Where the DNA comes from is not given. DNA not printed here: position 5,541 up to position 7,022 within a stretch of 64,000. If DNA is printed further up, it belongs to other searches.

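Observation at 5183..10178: SiaABC-like partner-switching operon lacking a diguanylate cyclase but carrying a STAS-methyltransferase fusion and a second kinase-like paralog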

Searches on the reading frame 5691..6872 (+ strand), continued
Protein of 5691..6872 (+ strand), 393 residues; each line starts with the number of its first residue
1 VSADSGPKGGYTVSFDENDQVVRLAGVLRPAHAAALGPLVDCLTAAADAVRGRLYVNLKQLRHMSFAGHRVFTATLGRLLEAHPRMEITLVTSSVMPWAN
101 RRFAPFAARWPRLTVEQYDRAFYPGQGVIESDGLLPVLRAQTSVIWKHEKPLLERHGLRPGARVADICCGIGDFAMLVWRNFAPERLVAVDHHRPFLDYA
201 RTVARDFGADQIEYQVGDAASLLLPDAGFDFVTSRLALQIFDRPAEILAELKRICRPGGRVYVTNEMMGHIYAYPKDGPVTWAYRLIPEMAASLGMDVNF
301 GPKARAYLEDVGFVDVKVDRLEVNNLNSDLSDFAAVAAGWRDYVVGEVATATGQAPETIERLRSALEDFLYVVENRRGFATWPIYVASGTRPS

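Call 15: find_encoding_contigs(protein=P0102, flank=7000, max_places=2)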
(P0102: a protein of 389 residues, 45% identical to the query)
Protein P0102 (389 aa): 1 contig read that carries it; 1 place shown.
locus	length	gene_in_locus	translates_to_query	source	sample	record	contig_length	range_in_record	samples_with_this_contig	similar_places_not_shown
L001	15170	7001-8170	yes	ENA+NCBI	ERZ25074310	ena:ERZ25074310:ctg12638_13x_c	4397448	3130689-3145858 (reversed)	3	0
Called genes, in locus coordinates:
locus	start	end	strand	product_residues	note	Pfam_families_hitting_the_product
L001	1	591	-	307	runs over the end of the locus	PF00126:HTH_1, PF03466:LysR_substrate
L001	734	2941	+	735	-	PF00141:peroxidase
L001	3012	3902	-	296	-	PF07228:SpoIIE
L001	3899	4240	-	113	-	PF01740:STAS, PF13466:STAS_2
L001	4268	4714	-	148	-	PF13581:HATPase_c_2, PF02518:HATPase_c (weak)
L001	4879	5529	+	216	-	PF05719:GPP34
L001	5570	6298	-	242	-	PF03306:AAL_decarboxy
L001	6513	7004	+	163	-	-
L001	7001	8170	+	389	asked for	PF01209:Ubie_methyltran, PF13489:Methyltransf_23, PF13847:Methyltransf_31, PF08241:Methyltransf_11, PF08242:Methyltransf_12, PF13649:Methyltransf_25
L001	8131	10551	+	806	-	PF02743:dCache_1, PF00672:HAMP, PF07228:SpoIIE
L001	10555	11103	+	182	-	-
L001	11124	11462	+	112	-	-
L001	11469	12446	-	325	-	PF01370:Epimerase, PF05368:NmrA, PF13460:NAD_binding_10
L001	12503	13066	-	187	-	PF03695:UPF0149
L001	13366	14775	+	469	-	PF01654:Cyt_bd_oxida_I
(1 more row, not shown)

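Call 16: find_encoding_contigs(protein=P0022, flank=7000, max_places=2)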
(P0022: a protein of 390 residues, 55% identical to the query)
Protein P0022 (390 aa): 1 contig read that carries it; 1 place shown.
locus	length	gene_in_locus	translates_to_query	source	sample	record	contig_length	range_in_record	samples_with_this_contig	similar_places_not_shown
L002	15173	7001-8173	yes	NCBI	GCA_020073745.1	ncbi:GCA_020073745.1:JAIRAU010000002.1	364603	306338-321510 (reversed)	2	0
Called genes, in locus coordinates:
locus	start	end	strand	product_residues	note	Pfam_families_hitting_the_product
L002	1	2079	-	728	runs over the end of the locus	PF07504:FTP, PF01447:Peptidase_M4, PF02868:Peptidase_M4_C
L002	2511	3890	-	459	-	PF13520:AA_permease_2, PF00324:AA_permease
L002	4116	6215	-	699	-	PF16697:Yop-YscD_cpl, PF00498:FHA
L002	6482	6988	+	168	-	-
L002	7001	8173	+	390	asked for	PF01209:Ubie_methyltran, PF13489:Methyltransf_23, PF13847:Methyltransf_31, PF08241:Methyltransf_11, PF08242:Methyltransf_12, PF13649:Methyltransf_25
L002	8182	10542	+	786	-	PF02743:dCache_1 (weak), PF00672:HAMP, PF07228:SpoIIE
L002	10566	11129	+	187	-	-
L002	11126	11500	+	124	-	-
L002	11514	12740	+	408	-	PF00211:Guanylate_cyc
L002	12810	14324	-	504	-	PF00069:Pkinase, PF07714:PK_Tyr_Ser-Thr, PF00027:cNMP_binding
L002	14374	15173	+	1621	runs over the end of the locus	PF02746:MR_MLE_N, PF13378:MR_MLE_C, PF00069:Pkinase, PF07714:PK_Tyr_Ser-Thr, PF13191:AAA_16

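Call 22: find_related_loci(query=A1, collection=genome_contigs, flank=8000)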
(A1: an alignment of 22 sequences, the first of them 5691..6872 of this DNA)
Query A1 (393 aa) in genome_contigs; peptide patterns used: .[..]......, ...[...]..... (x = any residue, [..] = any of these).
450 stretches matched a pattern; 413 encode a relative of the query (tblastn E <= 1e-3); the best 80 are kept; 80 distinct loci.
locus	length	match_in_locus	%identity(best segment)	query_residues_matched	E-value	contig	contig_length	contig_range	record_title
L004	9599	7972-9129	77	8-393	0e+0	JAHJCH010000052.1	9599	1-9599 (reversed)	MAG: Myxococcota bacterium isolate Modern_marine.mb.298 Modern_marine.mb.298_k141_350858, whole genome shotgun sequence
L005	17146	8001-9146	81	11-392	0e+0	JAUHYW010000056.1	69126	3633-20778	MAG: bacterium isolate 3_bin.88 NODE_646_length_69126_cov_3.027884, whole genome shotgun sequence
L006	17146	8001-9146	57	11-392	2e-147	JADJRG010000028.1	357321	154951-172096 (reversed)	MAG: Nannocystis sp. isolate Fred_18-Q3-R57-64_MAXAC.384 tig00350976-10-3571600, whole genome shotgun sequence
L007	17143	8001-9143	63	12-392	5e-147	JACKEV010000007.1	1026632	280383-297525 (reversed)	MAG: Alphaproteobacteria bacterium isolate HK-STAS-MYXO-43 HK-STAS-MYXO-43_7, whole genome shotgun sequence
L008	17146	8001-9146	57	11-392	2e-144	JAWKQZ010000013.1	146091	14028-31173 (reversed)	MAG: Nannocystaceae bacterium isolate BC1.173 BC1.173.fa-13, whole genome shotgun sequence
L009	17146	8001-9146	56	11-392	5e-144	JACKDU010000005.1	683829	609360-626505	MAG: Myxococcales bacterium isolate HK-STAS-MYXO-15 HK-STAS-MYXO-15_5, whole genome shotgun sequence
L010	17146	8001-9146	55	11-392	2e-143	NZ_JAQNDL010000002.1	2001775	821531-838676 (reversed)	Nannocystis bainbridge strain BB15-2 000002Farrow, whole genome shotgun sequence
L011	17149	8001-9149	56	11-393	6e-143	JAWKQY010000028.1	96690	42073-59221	MAG: Nannocystaceae bacterium isolate AC1.67 AC1.67.fa-28, whole genome shotgun sequence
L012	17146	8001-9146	55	11-392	2e-142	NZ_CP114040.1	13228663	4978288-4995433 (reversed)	Nannocystis punicea strain FL3 chromosome, complete genome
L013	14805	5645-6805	55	7-393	9e-143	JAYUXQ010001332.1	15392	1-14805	MAG: Nannocystis sp. isolate GL133_UP_concoct_53 GL133_UP_concoct_53_1331, whole genome shotgun sequence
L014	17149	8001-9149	54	11-393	3e-142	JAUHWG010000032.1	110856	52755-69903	MAG: Polyangia bacterium isolate 2_bin.15 NODE_243_length_110856_cov_7.887590, whole genome shotgun sequence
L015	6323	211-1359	56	11-393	9e-143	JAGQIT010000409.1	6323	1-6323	MAG: Myxococcales bacterium isolate HKST-UBA11 2015-01-06_1_(paired)_contig_90419, whole genome shotgun sequence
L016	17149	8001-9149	55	11-393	3e-141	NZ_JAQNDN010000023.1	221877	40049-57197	Nannocystis radixulma strain NCELM 000016Farrow, whole genome shotgun sequence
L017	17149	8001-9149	54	11-393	5e-141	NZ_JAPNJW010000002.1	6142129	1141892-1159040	Nannocystis sp. RBIL2 ctg.s1.000001F, whole genome shotgun sequence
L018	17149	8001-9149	54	11-393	7e-141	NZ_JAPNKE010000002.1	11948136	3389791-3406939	Nannocystis pusilla strain Na p29 contig_2, whole genome shotgun sequence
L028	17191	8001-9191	43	1-393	1e-118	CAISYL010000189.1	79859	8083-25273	MAG: uncultured Alphaproteobacteria bacterium isolate MJ-time_bin-8647 genome assembly, contig: bin-8647:189/294, whole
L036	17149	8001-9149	45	11-393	2e-117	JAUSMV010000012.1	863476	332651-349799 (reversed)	MAG: Parvibaculum sp. isolate E19_maxbin.097_sub E19_k141_590898, whole genome shotgun sequence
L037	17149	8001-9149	46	11-393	6e-117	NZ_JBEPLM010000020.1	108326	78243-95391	Mesorhizobium shonense strain DSM 29846 Ga0480206_20, whole genome shotgun sequence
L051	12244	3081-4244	45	5-392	5e-115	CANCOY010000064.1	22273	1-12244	MAG: Acetobacteraceae bacterium isolate JR-MC-I-240519-124 genome assembly, contig: JR-MC-I-240519-C3890, whole genome s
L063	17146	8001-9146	45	11-392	2e-114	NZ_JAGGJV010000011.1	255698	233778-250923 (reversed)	Rhizobium herbae strain DSM 26427 Ga0454099_11, whole genome shotgun sequence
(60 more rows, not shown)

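Call 28: search_dna_similar(query=window:5691-6872:+, collection=plasmids, mode=protein, max_rows=15, max_evalue=1e-30)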
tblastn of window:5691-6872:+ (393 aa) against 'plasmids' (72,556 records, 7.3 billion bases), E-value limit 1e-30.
Records with a match: 120; places in all: 121; records where one place covers at least 80% of the query: 120.
Best place of each record, by identity: <60% 120.
By first word of the organism name: Sinorhizobium 80; Rhizobium 24; Ensifer 9; Aminobacter 6; Phyllobacterium 1.
By predicted mobility (MOB-suite, as given by PLSDB): mobilizable 58; non-mobilizable 46; conjugative 16.
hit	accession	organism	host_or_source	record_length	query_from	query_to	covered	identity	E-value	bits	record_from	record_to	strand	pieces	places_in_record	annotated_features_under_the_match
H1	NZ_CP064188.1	Rhizobium sp. 007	Onobrychis viciifolia,cell culture,root ...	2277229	5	392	99%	44.6%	4e-100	332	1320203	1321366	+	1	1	none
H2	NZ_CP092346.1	Rhizobium gallicum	Phaseolus vulgaris,Cell culture,nodule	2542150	5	392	99%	44.6%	5e-100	332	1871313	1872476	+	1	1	none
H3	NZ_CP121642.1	Rhizobium sp. CC1099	Onobrychis viciifolia,cell culture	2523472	5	392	99%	44.6%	6e-100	332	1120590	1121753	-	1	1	none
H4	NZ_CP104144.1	Rhizobium sullae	Sulla coronaria,cell culture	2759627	5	392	99%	44.3%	4e-101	335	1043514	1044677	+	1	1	record has no annotation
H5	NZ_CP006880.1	Rhizobium gallicum bv. gallicum R602sp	Phaseolus vulgaris,whole ...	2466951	5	392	99%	44.3%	5e-98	327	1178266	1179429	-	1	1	record has no annotation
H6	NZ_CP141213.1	Sinorhizobium meliloti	alfalfa,Isolate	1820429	11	392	97%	45.0%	2e-104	345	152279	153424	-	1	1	none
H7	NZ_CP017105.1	Rhizobium gallicum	Phaseolus vulgaris,Whole ...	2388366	5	392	99%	44.1%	2e-98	328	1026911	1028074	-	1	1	none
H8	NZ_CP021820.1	Sinorhizobium meliloti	Medicago truncatula,Single Cell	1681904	11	392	97%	44.8%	3e-104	344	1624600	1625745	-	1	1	none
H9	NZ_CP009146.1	Sinorhizobium meliloti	Medicago orbicularis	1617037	11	392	97%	44.8%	3e-104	344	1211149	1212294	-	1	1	none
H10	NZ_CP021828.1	Sinorhizobium meliloti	Medicago truncatula,Single Cell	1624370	11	392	97%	44.8%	3e-104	344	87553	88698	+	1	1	none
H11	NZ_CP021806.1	Sinorhizobium meliloti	Medicago truncatula,Single Cell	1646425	11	392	97%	44.8%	3e-104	344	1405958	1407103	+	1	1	none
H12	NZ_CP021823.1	Sinorhizobium meliloti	Medicago truncatula,Single Cell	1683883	11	392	97%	44.8%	3e-104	344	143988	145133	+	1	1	none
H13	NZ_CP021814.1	Sinorhizobium meliloti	Medicago truncatula,Single Cell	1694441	11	392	97%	44.8%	3e-104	344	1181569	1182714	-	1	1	none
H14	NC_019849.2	Sinorhizobium meliloti GR4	-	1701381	11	392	97%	44.8%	3e-104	344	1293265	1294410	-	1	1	none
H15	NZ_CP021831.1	Sinorhizobium meliloti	Medicago truncatula,Single Cell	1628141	11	392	97%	44.8%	3e-104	344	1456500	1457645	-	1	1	none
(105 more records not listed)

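Call 31: get_annotated_region(hit=H14, flank=6000)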
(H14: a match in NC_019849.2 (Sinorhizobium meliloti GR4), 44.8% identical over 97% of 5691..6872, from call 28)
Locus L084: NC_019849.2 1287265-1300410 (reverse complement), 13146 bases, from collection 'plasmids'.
description: Sinorhizobium meliloti GR4 plasmid pRmeGR4d, complete sequence
organism: Sinorhizobium meliloti GR4 (NCBI taxid 1235461)
taxonomy: Bacteria; Pseudomonadota; Alphaproteobacteria; Hyphomicrobiales; Rhizobiaceae; Sinorhizobium; Sinorhizobium meliloti; Sinorhizobium meliloti GR4
host: -; source: -; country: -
typing (MOB-suite, as given by PLSDB): mobilizable; relaxase MOBQ
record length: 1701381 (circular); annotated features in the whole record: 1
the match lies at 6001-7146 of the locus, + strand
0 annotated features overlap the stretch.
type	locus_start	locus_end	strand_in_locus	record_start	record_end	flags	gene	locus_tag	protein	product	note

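Call 48: predict_structure(alignment_id=A2)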
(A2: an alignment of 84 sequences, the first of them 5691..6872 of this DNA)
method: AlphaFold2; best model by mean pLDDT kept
length: 393 residues; sequences in the alignment: 84
mean_pLDDT: 90.7   pTM: 0.78
mean pLDDT of the five models: 90.7, 90.7, 90.4, 90.0, 89.5
residues with pLDDT >= 90: 288; 70-90: 87; 50-70: 10; < 50: 8
segments of 3 or more residues with pLDDT < 50: 1-8
pLDDT, mean of each block of 10 residues (from residue 1): 41 91 91 88 96 92 90 96 95 80 92 85 79 85 93 97 87 87 96 87 90 88 91 92 92 98 95 95 97 94 96 97 93 94 94 96 98 92 97 94
secondary structure, 60 per line:
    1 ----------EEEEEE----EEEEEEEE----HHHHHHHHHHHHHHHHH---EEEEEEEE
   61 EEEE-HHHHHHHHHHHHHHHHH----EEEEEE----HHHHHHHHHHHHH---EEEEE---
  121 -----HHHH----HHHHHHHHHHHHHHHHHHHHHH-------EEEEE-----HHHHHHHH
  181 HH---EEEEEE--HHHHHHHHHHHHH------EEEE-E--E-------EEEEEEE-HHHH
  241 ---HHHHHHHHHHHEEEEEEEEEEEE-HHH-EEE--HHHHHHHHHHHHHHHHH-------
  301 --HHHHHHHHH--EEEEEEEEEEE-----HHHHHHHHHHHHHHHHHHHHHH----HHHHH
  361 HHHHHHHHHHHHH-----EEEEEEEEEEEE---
elements in order: E11-16 E21-28 H33-49 E53-64 H66-82 E87-92 H97-109 E113-117 H126-129 H134-155 E163-167 H173-182 E186-191 H194-206 E213-216 E229-235 H237-240 H244-254 E255-266 E272-274 H277-293 H303-311 E314-324 H330-351 H356-373 E379-390

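Call 52: fold_search(model_id=the predicted structure, library=pdb)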
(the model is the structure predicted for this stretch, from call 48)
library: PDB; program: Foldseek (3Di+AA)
matches with E <= 10: 1863; with E <= 0.001: 1214
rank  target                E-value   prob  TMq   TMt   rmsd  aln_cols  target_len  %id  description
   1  3mgg_B                6.9e-20  1.00  0.54  0.80   4.1       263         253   21  Crystal Structure of Methyl Transferase from Methanosarcina mazei (released 2010-04-21)
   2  3mgg_A                1.7e-19  1.00  0.52  0.80   4.1       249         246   21  Crystal Structure of Methyl Transferase from Methanosarcina mazei (released 2010-04-21)
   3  6uak                  7.7e-18  1.00  0.47  0.60   5.5       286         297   20  LahSb - C-terminal methyltransferase involved in RiPP biosynthesis (released 2019-12-04)
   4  5w7m                  6.1e-16  1.00  0.50  0.69   5.2       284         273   18  Crystal structure of RoqN (released 2018-06-27)
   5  5w7k_A                6.9e-16  1.00  0.51  0.70   4.9       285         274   18  Crystal structure of OxaG (released 2018-06-27)
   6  5w7k_B                1.0e-15  1.00  0.50  0.70   4.7       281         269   18  Crystal structure of OxaG (released 2018-06-27)
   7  6uvq_A                1.7e-15  1.00  0.42  0.60   6.1       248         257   20  Crystal structure of Apo AtmM (released 2020-11-25)
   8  6uv6_A                2.3e-15  1.00  0.43  0.62   5.8       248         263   19  AtmM with bound rebeccamycin analogue (released 2020-11-25)
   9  6uv6_C                3.3e-15  1.00  0.44  0.63   5.7       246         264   20  AtmM with bound rebeccamycin analogue (released 2020-11-25)
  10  5jgk_A                4.4e-15  1.00  0.52  0.69   4.8       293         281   17  Crystal structure of GtmA in complex with SAH (released 2017-03-01)
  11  4ine_A                4.4e-15  1.00  0.44  0.41   9.8       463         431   12  Crystal structure of N-methyl transferase (PMT-2) from Caenorhabditis elegant complexed with S-adenosyl homocysteine a (released 2014-01-15)
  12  3bus_B                4.7e-15  1.00  0.42  0.65   6.2       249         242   18  Crystal Structure of RebM (released 2008-03-25)
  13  4kri_C                6.7e-15  1.00  0.47  0.44  10.0       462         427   13  Haemonchus contortus Phospholethanolamine N-methyltransferase 2 in complex with phosphomonomethylethanolamine and S-ad (released 2013-09-25)
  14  4kri_B                8.5e-15  1.00  0.46  0.43  10.1       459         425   13  Haemonchus contortus Phospholethanolamine N-methyltransferase 2 in complex with phosphomonomethylethanolamine and S-ad (released 2013-09-25)
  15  5wp5_A                8.5e-15  1.00  0.42  0.36  18.2       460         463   14  Arabidopsis thaliana phosphoethanolamine N-methyltransferase 2 (AtPMT2) in complex with SAH (released 2017-11-15)
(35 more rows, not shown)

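Call 69: search_protein_families(library=pfam, alignment_id=A7, max_evalue=0.00001)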
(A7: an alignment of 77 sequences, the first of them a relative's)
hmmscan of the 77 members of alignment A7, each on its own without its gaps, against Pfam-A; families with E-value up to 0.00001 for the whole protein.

A. member 1, L001:5573-6298:- (242 aa): 1 family
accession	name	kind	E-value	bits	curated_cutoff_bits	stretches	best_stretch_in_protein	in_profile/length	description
PF03306.18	AAL_decarboxy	-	8.2e-67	225.2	25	1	15-228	2-216/219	Alpha-acetolactate decarboxylase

B. families by the number of members that match (of 77 scanned): 19 families
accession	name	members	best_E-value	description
PF00563.25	EAL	30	4.2e-73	EAL domain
PF00990.26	GGDEF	30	8.7e-44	Diguanylate cyclase, GGDEF domain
PF07228.17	SpoIIE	13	3.8e-42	Stage II sporulation protein E (SpoIIE)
PF03306.18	AAL_decarboxy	11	9e-68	Alpha-acetolactate decarboxylase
PF00211.25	Guanylate_cyc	5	1.8e-29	Adenylate and Guanylate cyclase catalytic domain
PF00498.31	FHA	4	2.3e-16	FHA domain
PF16697.10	Yop-YscD_cpl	4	9.6e-13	Inner membrane component of T3SS, cytoplasmic domain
PF03514.20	GRAS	3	5.7e-35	GRAS domain family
PF22527.2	DEXQc_Suv3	3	3e-29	DEXQ-box helicase domain of Suv3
PF00271.37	Helicase_C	3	5.6e-10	Helicase conserved C-terminal domain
PF00069.31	Pkinase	1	7.6e-42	Protein kinase domain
PF07714.23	PK_Tyr_Ser-Thr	1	5.2e-25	Protein tyrosine and serine/threonine kinase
PF00059.27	Lectin_C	1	2.1e-18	Lectin C-type domain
PF13649.12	Methyltransf_25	1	5.1e-17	Methyltransferase domain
PF08241.18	Methyltransf_11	1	3.4e-15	Methyltransferase domain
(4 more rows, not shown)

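Call 72: search_protein_families(library=pfam, alignment_id=A8, max_evalue=0.00001)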
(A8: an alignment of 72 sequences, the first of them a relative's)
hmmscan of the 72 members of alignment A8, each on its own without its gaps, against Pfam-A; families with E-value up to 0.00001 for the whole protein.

A. member 1, L001:11472-12446:- (325 aa): 3 families
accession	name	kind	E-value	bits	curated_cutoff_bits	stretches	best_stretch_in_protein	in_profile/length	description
PF13460.12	NAD_binding_10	-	8.6e-20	71.8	27.2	1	14-202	1-184/184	NAD(P)H-binding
PF01370.27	Epimerase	-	1e-10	41.9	20.9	1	10-122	1-118/240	NAD dependent epimerase/dehydratase family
PF05368.20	NmrA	-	5.2e-08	33.3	27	1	8-167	3-165/298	NmrA-like family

B. families by the number of members that match (of 72 scanned): 54 families (the first 25 are shown)
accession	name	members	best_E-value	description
PF01068.26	DNA_ligase_A_M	13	4.9e-26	ATP dependent DNA ligase domain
PF13460.12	NAD_binding_10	10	8.6e-20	NAD(P)H-binding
PF01370.27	Epimerase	9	1e-10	NAD dependent epimerase/dehydratase family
PF00211.25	Guanylate_cyc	8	1.7e-28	Adenylate and Guanylate cyclase catalytic domain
PF05368.20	NmrA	6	5.2e-08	NmrA-like family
PF02133.21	Transp_cyt_pur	5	1.2e-119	Permease for cytosine/purines, uracil, thiamine, allantoin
PF09414.15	RNA_ligase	4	2.3e-08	RNA ligase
PF01694.28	Rhomboid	2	4.2e-36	Rhomboid domain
PF00069.31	Pkinase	2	1.4e-26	Protein kinase domain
PF03695.18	UPF0149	2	9.7e-17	Uncharacterised protein family (UPF0149)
PF13437.12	HlyD_3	2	2.7e-15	HlyD family secretion protein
PF07714.23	PK_Tyr_Ser-Thr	2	4.1e-11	Protein tyrosine and serine/threonine kinase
PF16576.10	HlyD_D23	2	2.3e-10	Barrel-sandwich domain of CusB or HlyD membrane-fusion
PF01636.29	APH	2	1.2e-07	Phosphotransferase enzyme family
PF00873.25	ACR_tran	1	1.3e-274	AcrB/AcrD/AcrF family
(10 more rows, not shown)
